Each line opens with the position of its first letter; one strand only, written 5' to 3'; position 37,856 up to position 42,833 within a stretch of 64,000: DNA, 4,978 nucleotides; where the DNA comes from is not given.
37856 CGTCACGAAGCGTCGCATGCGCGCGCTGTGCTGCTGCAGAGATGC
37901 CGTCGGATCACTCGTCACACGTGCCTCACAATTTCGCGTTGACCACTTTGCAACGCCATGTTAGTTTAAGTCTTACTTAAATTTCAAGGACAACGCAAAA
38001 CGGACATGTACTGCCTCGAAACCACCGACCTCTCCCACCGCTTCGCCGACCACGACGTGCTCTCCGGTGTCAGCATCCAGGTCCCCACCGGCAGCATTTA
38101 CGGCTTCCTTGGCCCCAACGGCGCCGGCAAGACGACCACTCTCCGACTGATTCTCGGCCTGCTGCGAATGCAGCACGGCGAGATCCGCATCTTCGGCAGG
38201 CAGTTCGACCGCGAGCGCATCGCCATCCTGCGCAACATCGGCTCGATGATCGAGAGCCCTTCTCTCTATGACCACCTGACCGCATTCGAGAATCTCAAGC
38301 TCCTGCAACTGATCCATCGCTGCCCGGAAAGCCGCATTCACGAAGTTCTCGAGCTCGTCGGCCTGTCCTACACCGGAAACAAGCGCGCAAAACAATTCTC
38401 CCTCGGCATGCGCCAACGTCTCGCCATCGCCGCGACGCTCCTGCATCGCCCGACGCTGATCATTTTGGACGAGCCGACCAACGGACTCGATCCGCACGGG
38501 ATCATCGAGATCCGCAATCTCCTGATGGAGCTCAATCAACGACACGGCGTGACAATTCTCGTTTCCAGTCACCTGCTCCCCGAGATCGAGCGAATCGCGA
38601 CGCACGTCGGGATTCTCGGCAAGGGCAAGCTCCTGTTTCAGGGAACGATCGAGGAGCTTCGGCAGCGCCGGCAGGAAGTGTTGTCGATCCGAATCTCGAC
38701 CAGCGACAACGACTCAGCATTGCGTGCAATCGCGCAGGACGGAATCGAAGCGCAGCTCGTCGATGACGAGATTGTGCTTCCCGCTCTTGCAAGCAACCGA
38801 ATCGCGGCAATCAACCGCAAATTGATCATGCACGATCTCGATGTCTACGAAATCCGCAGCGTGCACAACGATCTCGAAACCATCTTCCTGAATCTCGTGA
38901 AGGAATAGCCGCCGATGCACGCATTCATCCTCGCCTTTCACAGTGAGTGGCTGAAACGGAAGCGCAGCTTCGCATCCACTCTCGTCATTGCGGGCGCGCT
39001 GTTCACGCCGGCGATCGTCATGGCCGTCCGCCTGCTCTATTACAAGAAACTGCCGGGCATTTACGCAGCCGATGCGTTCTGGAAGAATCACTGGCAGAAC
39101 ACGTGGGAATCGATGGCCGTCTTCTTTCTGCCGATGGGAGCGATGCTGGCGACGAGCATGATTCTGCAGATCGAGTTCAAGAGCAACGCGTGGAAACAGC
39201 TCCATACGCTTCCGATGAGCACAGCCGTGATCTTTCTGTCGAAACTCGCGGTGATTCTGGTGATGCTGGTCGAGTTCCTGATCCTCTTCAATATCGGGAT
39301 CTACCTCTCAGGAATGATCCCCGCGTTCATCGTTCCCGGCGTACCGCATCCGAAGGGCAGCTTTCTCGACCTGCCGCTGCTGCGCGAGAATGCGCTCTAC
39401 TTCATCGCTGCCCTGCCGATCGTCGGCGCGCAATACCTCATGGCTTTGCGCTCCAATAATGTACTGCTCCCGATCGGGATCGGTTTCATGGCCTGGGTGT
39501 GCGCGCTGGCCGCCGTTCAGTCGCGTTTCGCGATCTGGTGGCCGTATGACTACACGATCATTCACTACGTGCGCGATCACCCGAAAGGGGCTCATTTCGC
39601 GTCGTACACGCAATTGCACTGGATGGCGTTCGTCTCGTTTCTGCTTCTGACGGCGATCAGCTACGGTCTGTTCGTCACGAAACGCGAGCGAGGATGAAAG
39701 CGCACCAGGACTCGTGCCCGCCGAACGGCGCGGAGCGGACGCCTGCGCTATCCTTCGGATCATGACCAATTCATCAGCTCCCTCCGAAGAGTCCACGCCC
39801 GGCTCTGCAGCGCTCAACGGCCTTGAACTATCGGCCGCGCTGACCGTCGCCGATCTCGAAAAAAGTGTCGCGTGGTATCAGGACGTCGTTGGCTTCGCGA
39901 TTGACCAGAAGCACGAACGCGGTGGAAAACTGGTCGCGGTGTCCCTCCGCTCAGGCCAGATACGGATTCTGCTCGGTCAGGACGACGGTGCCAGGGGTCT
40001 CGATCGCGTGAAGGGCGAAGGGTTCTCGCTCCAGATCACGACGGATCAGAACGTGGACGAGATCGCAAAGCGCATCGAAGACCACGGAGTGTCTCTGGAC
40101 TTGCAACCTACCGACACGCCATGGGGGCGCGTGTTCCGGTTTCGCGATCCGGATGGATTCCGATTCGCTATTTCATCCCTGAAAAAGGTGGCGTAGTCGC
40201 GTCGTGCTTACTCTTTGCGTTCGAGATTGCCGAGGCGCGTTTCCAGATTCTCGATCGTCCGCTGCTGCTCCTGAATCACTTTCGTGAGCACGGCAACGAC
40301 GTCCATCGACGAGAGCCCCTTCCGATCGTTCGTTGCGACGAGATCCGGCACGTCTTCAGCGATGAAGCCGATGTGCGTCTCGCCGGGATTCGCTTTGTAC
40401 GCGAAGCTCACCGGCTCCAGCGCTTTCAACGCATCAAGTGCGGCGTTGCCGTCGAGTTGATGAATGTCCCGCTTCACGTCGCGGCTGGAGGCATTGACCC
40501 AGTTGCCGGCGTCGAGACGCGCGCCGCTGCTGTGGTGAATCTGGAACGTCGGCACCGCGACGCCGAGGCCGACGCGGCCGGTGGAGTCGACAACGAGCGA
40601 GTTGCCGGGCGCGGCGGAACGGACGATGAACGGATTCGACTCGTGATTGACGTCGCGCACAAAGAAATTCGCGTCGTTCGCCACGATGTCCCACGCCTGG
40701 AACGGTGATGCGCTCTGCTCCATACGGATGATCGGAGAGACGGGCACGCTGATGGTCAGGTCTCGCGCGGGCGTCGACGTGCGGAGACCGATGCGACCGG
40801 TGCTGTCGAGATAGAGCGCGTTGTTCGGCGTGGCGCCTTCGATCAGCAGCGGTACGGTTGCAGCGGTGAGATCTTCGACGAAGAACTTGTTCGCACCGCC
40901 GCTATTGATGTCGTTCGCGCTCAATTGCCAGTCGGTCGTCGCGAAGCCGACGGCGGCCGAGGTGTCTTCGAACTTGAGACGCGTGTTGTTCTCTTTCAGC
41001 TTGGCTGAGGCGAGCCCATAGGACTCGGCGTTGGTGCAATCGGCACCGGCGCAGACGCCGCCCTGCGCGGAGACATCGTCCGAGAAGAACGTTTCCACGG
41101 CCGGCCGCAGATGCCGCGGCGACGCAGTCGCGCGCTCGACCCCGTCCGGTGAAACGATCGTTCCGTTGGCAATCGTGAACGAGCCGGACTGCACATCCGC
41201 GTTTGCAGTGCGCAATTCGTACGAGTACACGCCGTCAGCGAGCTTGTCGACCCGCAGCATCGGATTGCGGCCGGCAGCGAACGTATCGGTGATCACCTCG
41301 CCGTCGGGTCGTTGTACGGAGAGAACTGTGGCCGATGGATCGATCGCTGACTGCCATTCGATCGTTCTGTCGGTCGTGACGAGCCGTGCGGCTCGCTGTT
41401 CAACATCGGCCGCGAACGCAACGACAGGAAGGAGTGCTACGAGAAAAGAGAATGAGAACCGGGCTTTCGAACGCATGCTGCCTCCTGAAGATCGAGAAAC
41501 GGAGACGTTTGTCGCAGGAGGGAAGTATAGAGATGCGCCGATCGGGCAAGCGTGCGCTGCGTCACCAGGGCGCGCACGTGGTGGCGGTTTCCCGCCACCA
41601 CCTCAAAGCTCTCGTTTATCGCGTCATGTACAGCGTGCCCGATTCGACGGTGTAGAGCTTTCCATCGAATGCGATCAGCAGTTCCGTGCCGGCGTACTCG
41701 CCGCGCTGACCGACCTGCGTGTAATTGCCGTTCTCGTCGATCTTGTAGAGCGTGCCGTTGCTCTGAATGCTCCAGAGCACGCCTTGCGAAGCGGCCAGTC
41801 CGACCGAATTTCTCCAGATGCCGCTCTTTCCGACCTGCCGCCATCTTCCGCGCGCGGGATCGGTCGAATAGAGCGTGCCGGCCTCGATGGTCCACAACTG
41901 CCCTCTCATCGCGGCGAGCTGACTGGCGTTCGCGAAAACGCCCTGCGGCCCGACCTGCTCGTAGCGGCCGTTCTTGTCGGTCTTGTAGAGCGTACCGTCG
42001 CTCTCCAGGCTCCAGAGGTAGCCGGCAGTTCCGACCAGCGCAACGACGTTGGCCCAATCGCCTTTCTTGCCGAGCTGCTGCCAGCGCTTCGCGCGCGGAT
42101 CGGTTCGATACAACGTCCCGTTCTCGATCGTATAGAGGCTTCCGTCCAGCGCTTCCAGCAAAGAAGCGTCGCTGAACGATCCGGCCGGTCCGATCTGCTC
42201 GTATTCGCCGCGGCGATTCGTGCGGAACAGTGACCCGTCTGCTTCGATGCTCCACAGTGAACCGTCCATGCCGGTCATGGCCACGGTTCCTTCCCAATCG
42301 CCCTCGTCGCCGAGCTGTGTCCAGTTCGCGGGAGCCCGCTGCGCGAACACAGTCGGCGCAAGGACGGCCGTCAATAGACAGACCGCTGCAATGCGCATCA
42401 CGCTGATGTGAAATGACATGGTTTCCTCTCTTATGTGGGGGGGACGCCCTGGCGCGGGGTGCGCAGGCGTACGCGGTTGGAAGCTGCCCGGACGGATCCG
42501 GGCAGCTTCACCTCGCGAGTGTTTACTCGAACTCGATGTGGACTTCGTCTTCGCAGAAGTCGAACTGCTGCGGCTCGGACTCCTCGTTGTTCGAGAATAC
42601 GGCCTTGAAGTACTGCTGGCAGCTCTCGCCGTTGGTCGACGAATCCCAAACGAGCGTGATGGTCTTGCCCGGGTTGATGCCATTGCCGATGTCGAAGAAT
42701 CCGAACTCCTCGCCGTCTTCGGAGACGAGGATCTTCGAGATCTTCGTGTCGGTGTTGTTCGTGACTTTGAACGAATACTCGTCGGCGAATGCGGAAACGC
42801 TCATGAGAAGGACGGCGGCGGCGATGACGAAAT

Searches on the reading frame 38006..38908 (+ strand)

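Call 90: search_protein_families(library=pfam, proteins=[window:38006-38908:+], max_evalue=0.001)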
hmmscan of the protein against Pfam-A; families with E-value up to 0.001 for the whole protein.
window:38006-38908:+ (300 aa): 3 families
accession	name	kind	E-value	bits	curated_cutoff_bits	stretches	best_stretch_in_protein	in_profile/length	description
PF00005.33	ABC_tran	-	1.1e-31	110.7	25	1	19-159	1-137/137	ABC transporter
PF13304.12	AAA_21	-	2.1e-15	58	27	1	127-190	234-299/304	AAA domain, putative AbiEii toxin, Type IV TA system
PF13401.12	AAA_22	-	0.00023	21.9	27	0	35-185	11-119/130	AAA domain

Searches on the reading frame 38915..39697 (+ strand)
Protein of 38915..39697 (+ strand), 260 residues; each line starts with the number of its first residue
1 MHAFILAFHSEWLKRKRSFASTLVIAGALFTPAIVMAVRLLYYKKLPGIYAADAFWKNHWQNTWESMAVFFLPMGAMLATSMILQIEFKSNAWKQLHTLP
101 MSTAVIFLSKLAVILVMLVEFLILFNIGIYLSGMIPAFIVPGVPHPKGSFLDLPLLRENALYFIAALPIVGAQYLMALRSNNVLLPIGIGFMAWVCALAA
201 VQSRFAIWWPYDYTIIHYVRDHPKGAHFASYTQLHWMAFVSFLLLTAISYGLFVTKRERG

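Call 90: search_protein_families(library=pfam, proteins=[window:38915-39697:+], max_evalue=0.001)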
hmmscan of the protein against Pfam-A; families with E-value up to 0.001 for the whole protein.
window:38915-39697:+ (260 aa): 1 family
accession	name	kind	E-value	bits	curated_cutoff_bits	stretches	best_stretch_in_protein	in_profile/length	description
PF12730.13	ABC2_membrane_4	-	6.9e-17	62.4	27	1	9-192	3-174/179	ABC-2 family transporter protein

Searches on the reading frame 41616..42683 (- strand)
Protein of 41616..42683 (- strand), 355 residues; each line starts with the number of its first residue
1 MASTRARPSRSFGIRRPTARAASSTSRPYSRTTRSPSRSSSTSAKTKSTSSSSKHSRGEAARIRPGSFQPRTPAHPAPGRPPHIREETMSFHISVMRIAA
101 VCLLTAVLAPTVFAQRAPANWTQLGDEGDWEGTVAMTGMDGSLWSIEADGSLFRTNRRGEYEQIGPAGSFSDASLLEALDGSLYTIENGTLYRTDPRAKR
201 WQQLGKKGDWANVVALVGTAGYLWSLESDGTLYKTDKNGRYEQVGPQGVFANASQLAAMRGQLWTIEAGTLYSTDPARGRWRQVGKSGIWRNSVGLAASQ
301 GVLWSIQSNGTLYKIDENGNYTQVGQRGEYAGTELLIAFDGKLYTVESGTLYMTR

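Call 91: search_protein_families(library=pfam, proteins=[window:41616-42683:-], max_evalue=0.001)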
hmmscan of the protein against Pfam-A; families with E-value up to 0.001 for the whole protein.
window:41616-42683:- (355 aa): 2 families
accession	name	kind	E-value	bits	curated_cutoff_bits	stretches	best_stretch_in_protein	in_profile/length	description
PF21959.2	DUF6923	-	9.5e-08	32.5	27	0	251-324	132-201/234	Repeat of unknown function (DUF6923)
PF19755.4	DUF6242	-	3.6e-05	24.2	29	0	179-236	151-212/217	Domain of unknown function (DUF6242)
